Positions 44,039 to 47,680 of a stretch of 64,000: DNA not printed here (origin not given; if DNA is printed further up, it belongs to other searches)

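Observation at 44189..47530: Single-polypeptide BC-BCCP-CT carboxylase (1,113 aa) embedded in the biosynthetic cluster, adjacent to birA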

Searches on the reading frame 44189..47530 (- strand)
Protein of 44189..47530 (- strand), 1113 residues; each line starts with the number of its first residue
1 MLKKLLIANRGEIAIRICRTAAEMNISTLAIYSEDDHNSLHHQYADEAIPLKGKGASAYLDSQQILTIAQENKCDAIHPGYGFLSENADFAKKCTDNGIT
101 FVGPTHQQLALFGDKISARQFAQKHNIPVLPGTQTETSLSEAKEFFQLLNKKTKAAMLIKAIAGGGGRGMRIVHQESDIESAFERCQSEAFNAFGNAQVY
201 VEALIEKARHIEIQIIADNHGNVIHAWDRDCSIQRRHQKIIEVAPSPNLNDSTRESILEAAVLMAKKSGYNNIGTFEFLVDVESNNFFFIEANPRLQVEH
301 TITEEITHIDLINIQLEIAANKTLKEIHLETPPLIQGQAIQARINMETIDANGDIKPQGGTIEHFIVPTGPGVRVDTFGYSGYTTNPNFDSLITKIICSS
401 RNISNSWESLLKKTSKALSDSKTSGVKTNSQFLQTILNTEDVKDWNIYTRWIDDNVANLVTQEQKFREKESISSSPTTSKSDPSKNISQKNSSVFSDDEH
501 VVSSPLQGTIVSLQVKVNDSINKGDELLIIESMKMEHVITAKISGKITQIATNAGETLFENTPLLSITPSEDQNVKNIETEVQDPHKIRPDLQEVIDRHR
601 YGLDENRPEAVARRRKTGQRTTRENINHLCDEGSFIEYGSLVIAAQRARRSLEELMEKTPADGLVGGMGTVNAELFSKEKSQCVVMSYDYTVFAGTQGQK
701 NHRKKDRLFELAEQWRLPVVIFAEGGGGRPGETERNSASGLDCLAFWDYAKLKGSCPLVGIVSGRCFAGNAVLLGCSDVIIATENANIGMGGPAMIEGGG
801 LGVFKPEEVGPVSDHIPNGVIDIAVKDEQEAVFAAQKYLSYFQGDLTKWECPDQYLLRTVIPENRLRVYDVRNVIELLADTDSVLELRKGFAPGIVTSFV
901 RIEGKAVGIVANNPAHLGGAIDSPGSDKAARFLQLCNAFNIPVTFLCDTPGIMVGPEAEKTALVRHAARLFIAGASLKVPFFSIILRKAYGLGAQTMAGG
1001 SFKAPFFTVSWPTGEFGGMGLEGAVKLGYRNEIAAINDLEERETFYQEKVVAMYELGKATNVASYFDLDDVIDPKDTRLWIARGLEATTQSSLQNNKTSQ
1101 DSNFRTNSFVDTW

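Call 4: search_protein_families(library=pfam, proteins=[window:44189-47530:-], max_evalue=0.01)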
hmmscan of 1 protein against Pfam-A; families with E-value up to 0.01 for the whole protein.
window:44189-47530:- (1113 aa): 14 families
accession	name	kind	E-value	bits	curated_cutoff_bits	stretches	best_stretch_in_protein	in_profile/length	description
PF01039.27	Carboxyl_trans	-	5.5e-79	266.5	22.3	1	615-1095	3-485/493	Carboxyl transferase domain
PF02786.22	CPSase_L_D2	-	3.2e-63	213.5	19.8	1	114-326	1-210/211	Carbamoyl-phosphate synthase L chain, ATP binding domain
PF00289.28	Biotin_carb_N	-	4.9e-45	153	25.5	1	1-108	1-109/110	Biotin carboxylase, N-terminal domain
PF02785.25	Biotin_carb_C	-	2.3e-25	89.3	32.4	1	341-453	1-107/108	Biotin carboxylase C-terminal domain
PF00364.28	Biotin_lipoyl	-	5.4e-14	52.2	22.1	1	501-567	2-73/73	Biotin-requiring enzyme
PF03255.19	ACCA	-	1.5e-13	51.1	23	2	923-994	130-201/310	Acetyl co-enzyme A carboxylase carboxyltransferase-like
PF02222.28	ATP-grasp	-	9.3e-07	29.1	27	1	121-295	2-162/179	ATP-grasp domain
PF13437.12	HlyD_3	-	0.00029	22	22.2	0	502-531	2-31/106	HlyD family secretion protein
PF13533.13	Biotin_lipoyl_2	-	0.00033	20.9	29.8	1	502-531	3-32/32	Biotin-lipoyl like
PF14397.11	ATPgrasp_ST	-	0.00044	20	31.4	1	108-192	15-98/278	Sugar-transfer associated ATP-grasp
PF07478.18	Dala_Dala_lig_C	-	0.0014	18.6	24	1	135-294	17-174/204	D-ala D-ala ligase C-terminus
PF01071.24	GARS_A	-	0.0031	17.8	27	1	114-206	2-90/194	Phosphoribosylglycinamide synthetase, ATP-grasp (A) domain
PF01597.25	GCV_H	-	0.0041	17.4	22.2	1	508-573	31-93/122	Glycine cleavage H-protein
PF00378.25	ECH_1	-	0.0081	16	27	0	753-790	86-123/251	Enoyl-CoA hydratase/isomerase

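Call 5: search_protein_families(library=ncbifam, proteins=[window:44189-47530:-], max_evalue=0.01)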
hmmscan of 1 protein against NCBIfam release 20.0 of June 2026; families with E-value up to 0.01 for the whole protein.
window:44189-47530:- (1113 aa): 53 families (the best 25 are shown)
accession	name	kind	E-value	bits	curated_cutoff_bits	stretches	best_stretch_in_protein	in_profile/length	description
NF009554.0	PRK12999.1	equivalog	1.5e-181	605.9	965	2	2-467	5-467/1147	pyruvate carboxylase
TIGR01235.1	pyruv_carbox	equivalog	1.5e-159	532.7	1114.45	2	4-460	1-456/1143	pyruvate carboxylase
NF006367.0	PRK08591.1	subfamily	2.1e-150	501.4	597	1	1-458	1-447/451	acetyl-CoA carboxylase biotin carboxylase subunit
TIGR02712.1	urea_carbox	equivalog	3.3e-146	488.8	1303.85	2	3-455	2-442/1201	urea carboxylase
NF005525.0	PRK07178.1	equivalog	2e-142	475.2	768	1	1-467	1-453/471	acetyl-CoA carboxylase biotin carboxylase subunit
NF006406.0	PRK08654.1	equivalog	3.9e-142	474.3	739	1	1-472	1-459/499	acetyl-CoA carboxylase biotin carboxylase subunit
TIGR00514.1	accC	equivalog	2.2e-140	468.5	626.5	1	1-455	1-444/449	acetyl-CoA carboxylase biotin carboxylase subunit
NF006287.0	PRK08463.1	equivalog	7.3e-136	453.7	775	1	1-467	1-456/479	acetyl-CoA carboxylase subunit A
NF004085.0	PRK05586.1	equivalog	1.2e-134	449.6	723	1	1-457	1-446/448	acetyl-CoA carboxylase biotin carboxylase subunit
NF009471.0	PRK12833.1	equivalog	4.1e-133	444.3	686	1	2-465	5-457/467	acetyl-CoA carboxylase biotin carboxylase subunit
NF006286.0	PRK08462.1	equivalog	1.9e-122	409.3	740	1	2-455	4-444/445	acetyl-CoA carboxylase biotin carboxylase subunit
TIGR01117.1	mmdA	subfamily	4.2e-71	240.3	998.8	1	609-1088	20-495/512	methylmalonyl-CoA decarboxylase subunit alpha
NF006761.0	PRK09282.1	domain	1.3e-15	56.9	402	1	462-568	485-590/591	pyruvate carboxylase subunit B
NF041504.1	AccA_sub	subfamily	1.1e-14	54.5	300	2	912-993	66-147/257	carboxyltransferase subunit alpha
NF005117.0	PRK06549.1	equivalog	8.2e-13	49.1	159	1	474-567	35-129/130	acetyl-CoA carboxylase biotin carboxyl carrier protein subunit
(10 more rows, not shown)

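Call 7: search_solved_structures(query=window:44189-47530:-, max_evalue=1e-20)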
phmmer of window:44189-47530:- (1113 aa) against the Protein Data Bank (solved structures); distinct sequences matched with E-value up to 1e-20: 115 (the best 60 are shown).
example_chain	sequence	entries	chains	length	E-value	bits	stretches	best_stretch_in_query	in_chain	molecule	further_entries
4rcn_A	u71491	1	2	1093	0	1062.1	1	3-1083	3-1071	long-chain acyl-CoA carboxylase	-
5fif_A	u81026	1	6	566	3.6e-182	611.2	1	598-1092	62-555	Carboxylase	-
5h80_A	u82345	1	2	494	8.6e-137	461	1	3-465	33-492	Carboxylase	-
7wta_A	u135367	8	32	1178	2.7e-123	416.3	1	2-456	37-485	Pyruvate carboxylase, mitochondrial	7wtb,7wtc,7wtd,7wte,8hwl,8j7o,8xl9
4hnt_A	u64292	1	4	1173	1.4e-122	413.9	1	2-455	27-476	Pyruvate carboxylase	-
3hb9_A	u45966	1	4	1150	3.2e-122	412.8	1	2-455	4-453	Pyruvate carboxylase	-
3ho8_A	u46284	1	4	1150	3.2e-122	412.8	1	2-455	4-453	Pyruvate carboxylase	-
3hbl_A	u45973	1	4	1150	3.2e-122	412.8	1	2-455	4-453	Pyruvate carboxylase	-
3bg5_A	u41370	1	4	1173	3.4e-122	412.7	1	2-455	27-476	Pyruvate carboxylase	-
4hnu_A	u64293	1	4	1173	7.4e-122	411.5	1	2-455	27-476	Pyruvate carboxylase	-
4hnv_A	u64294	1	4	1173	1.9e-121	410.2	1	2-455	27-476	Pyruvate carboxylase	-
8gk8_C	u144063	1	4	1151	2.9e-121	409.6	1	2-455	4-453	Pyruvate carboxylase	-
4qsk_A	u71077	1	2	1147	4.5e-120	405.6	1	2-454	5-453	Pyruvate carboxylase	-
4qsh_A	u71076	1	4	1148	4.5e-120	405.6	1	2-454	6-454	Pyruvate carboxylase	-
4qsl_H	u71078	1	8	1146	4.6e-120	405.6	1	2-454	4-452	Pyruvate carboxylase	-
30hu_A3a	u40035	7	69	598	2.9e-108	366.6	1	2-460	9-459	Biotin-dependent acyl-coenzyme A carboxylase alpha3 subunit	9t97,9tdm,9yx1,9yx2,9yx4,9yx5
5i8i_A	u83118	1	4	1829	1.8e-94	320.8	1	4-453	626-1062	Urea Amidolyase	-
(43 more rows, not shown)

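Call 13: find_homologous_proteins(query=window:44189-47530:-, max_evalue=1e-50)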
Query window:44189-47530:- (1113 aa): 8000 proteins with E <= 1e-50 among 8000 candidates; the best 120 are listed.
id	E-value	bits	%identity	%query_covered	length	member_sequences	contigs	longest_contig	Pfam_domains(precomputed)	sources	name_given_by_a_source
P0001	0.0e+0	2534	100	100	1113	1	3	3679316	PF01039.28,PF02786.23,PF00364.29,PF00289.29,PF02222.28,PF25917.1,PF03255.20,PF02785.26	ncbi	ncbi:MAG: ATP-grasp domain-containing protein [Cellvibrionaceae bacterium]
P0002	0.0e+0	2254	89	100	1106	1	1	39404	PF01039.28,PF02786.23,PF00364.29,PF00289.29,PF02222.28,PF25917.1,PF03255.20,PF02785.26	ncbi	ncbi:MAG: carboxyl transferase domain-containing protein [Cellvibrionaceae bacterium]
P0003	0.0e+0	1983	78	100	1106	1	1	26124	PF25973.1,PF01039.28,PF02786.23,PF00364.29,PF00289.29,PF02222.28,PF25917.1,PF03255.20,PF02785.26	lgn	-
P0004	0.0e+0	1614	65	100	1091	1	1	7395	PF25973.1,PF01039.28,PF02786.23,PF00364.29,PF00289.29,PF25917.1,PF03255.20,PF02785.26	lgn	-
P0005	0.0e+0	1577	63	100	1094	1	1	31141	PF25973.1,PF01039.28,PF02786.23,PF00364.29,PF00289.29,PF25917.1,PF03255.20,PF02785.26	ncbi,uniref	ncbi:carboxyl transferase domain-containing protein [Gilvimarinus sp. F26214L]|uniref:carboxyl trans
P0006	0.0e+0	1566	63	100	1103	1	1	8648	PF01039.28,PF02786.23,PF00364.29,PF00289.29,PF02222.28,PF03255.20,PF02785.26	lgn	-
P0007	0.0e+0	1564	62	100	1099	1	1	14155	PF25973.1,PF01039.28,PF02786.23,PF00364.29,PF00289.29,PF02222.28,PF03255.20,PF02785.26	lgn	-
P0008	0.0e+0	1530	62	100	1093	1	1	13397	PF01039.28,PF02786.23,PF00364.29,PF00289.29,PF25917.1,PF03255.20,PF02785.26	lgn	-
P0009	0.0e+0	1443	57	100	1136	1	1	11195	PF25973.1,PF01039.28,PF02786.23,PF00364.29,PF00289.29,PF25919.1,PF03255.20,PF02785.26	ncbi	-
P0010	0.0e+0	1440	56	100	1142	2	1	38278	PF25973.1,PF01039.28,PF02786.23,PF00364.29,PF00289.29,PF25919.1,PF03255.20,PF02785.26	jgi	jgi:acetyl/propionyl-CoA carboxylase alpha subunit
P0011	0.0e+0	1434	57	100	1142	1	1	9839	PF25973.1,PF25984.1,PF01039.28,PF02786.23,PF00364.29,PF00289.29,PF02222.28,PF25919.1,PF25917.1,PF03255.20,PF02785.26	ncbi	-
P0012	0.0e+0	1434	55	100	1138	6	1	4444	PF25973.1,PF01039.28,PF02786.23,PF00364.29,PF00289.29,PF25919.1,PF25917.1,PF03255.20,PF02785.26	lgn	-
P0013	0.0e+0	1433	57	100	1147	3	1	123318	PF25973.1,PF25984.1,PF01039.28,PF02786.23,PF00364.29,PF00289.29,PF02222.28,PF25919.1,PF25917.1,PF03255.20,PF02785.26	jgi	-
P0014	0.0e+0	1433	56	100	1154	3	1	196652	PF25973.1,PF01039.28,PF02786.23,PF00364.29,PF00289.29,PF02222.28,PF25919.1,PF25917.1,PF03255.20,PF02785.26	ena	-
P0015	0.0e+0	1430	56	100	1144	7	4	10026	PF25973.1,PF01039.28,PF02786.23,PF00364.29,PF00289.29,PF02222.28,PF25919.1,PF03255.20,PF02785.26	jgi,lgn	jgi:acetyl/propionyl-CoA carboxylase alpha subunit/acetyl-CoA carboxylase carboxyltransferase compon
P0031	0.0e+0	1419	56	100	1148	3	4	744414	PF25973.1,PF25984.1,PF01039.28,PF02786.23,PF00364.29,PF00289.29,PF25919.1,PF25917.1,PF03255.20,PF02785.26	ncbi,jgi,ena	jgi:acetyl/propionyl-CoA carboxylase alpha subunit/acetyl-CoA carboxylase carboxyltransferase compon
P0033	0.0e+0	1419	56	100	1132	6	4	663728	PF25973.1,PF25984.1,PF01039.28,PF02786.23,PF00364.29,PF00289.29,PF02222.28,PF25919.1,PF25917.1,PF03255.20,PF02785.26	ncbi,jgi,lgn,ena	-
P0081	0.0e+0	1407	55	100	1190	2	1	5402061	PF25973.1,PF25984.1,PF01039.28,PF02786.23,PF00364.29,PF00289.29,PF25919.1,PF25917.1,PF25997.1,PF03255.20,PF02785.26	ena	-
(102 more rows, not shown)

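Call 16: find_encoding_contigs(protein=P0002, flank=10000, max_places=3)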
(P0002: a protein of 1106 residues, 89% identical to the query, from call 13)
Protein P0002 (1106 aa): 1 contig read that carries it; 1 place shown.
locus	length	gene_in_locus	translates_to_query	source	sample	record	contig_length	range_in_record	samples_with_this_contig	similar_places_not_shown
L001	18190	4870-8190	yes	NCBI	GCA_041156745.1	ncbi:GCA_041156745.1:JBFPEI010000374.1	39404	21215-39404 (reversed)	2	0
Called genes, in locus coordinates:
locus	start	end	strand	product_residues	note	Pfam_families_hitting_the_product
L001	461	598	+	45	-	-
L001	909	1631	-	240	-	PF05036:SPOR (faint)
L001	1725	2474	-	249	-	PF03309:Pan_kinase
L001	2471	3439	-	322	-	PF08279:HTH_11, PF03099:BPL_LplA_LipB, PF02237:BPL_C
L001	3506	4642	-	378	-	PF01168:Ala_racemase_N, PF00842:Ala_racemase_C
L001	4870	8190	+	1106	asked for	PF00289:Biotin_carb_N, PF02222:ATP-grasp (weak), PF02786:CPSase_L_D2, PF02785:Biotin_carb_C, PF00364:Biotin_lipoyl, PF25917:BSH_RND (weak), PF01039:Carboxyl_trans, PF03255:ACCA (weak)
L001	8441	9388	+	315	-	-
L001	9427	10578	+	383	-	PF00108:Thiolase_N (weak), PF08541:ACP_syn_III_C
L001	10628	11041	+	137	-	-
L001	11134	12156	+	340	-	PF14399:BtrH_N, PF16169:DUF4872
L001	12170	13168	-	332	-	PF13723:Ketoacyl-synt_2 (weak)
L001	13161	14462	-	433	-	PF00109:ketoacyl-synt, PF02801:Ketoacyl-synt_C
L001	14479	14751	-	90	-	-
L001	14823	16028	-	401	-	PF12679:ABC2_membrane_2, PF12698:ABC2_membrane_3, PF01061:ABC2_membrane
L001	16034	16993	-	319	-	PF00005:ABC_tran, PF13304:AAA_21 (weak)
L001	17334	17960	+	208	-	PF09938:DUF2170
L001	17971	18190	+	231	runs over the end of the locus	PF04012:PspA_IM30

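Call 17: find_encoding_contigs(protein=P0005, flank=10000, max_places=3)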
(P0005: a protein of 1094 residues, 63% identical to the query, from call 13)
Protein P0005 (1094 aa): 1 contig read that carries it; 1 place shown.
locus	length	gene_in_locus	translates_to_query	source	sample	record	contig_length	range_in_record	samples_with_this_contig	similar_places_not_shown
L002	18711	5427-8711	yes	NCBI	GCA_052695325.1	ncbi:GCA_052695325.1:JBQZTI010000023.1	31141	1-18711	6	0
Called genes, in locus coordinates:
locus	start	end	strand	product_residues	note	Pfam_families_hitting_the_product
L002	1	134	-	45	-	PF00009:GTP_EFTU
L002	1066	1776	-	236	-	PF05036:SPOR (weak)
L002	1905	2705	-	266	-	PF03309:Pan_kinase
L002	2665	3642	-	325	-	PF08279:HTH_11, PF16917:BPL_LplA_LipB_2 (faint), PF03099:BPL_LplA_LipB, PF02237:BPL_C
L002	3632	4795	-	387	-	PF01168:Ala_racemase_N, PF00842:Ala_racemase_C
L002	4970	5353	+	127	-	-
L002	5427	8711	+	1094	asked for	PF00289:Biotin_carb_N, PF02786:CPSase_L_D2, PF02785:Biotin_carb_C, PF00364:Biotin_lipoyl, PF25917:BSH_RND (faint), PF25973:BSH_CzcB (faint), PF01039:Carboxyl_trans, PF03255:ACCA (weak)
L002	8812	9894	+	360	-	PF00116:COX2, PF00034:Cytochrom_C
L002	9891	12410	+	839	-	PF00115:COX1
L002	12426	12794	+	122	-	-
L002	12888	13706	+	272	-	PF00497:SBP_bac_3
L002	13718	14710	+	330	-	PF09678:Caa3_CtaG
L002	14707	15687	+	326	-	-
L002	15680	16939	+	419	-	PF13458:Peripla_BP_6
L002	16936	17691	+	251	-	PF00005:ABC_tran, PF13304:AAA_21 (faint)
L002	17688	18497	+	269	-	PF01061:ABC2_membrane, PF12679:ABC2_membrane_2, PF12698:ABC2_membrane_3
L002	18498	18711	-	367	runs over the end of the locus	PF04055:Radical_SAM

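Call 18: find_encoding_contigs(protein=P0003, flank=10000, max_places=2)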
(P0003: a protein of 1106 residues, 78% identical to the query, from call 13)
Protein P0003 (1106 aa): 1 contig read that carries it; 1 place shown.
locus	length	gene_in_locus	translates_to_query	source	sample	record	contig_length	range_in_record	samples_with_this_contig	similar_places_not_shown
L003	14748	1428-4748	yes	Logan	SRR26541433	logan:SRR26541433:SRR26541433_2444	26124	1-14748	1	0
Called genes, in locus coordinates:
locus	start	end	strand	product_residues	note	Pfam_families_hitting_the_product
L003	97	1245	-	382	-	PF01168:Ala_racemase_N, PF00842:Ala_racemase_C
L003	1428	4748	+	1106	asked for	PF00289:Biotin_carb_N, PF02222:ATP-grasp, PF02786:CPSase_L_D2, PF02785:Biotin_carb_C, PF00364:Biotin_lipoyl, PF25917:BSH_RND, PF01039:Carboxyl_trans, PF03255:ACCA (weak), +1 more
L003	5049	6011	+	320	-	-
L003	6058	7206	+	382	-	PF00108:Thiolase_N (faint), PF08541:ACP_syn_III_C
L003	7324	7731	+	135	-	-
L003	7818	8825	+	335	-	PF14399:BtrH_N, PF16169:DUF4872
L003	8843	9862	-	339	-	PF13723:Ketoacyl-synt_2 (faint)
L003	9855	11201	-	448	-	PF00109:ketoacyl-synt, PF02801:Ketoacyl-synt_C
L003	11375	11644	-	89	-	-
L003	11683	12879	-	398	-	PF12698:ABC2_membrane_3, PF01061:ABC2_membrane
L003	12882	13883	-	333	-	PF00005:ABC_tran, PF13304:AAA_21 (weak)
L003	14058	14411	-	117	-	PF09723:Zn_ribbon_8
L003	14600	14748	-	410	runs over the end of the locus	PF03069:FmdA_AmdA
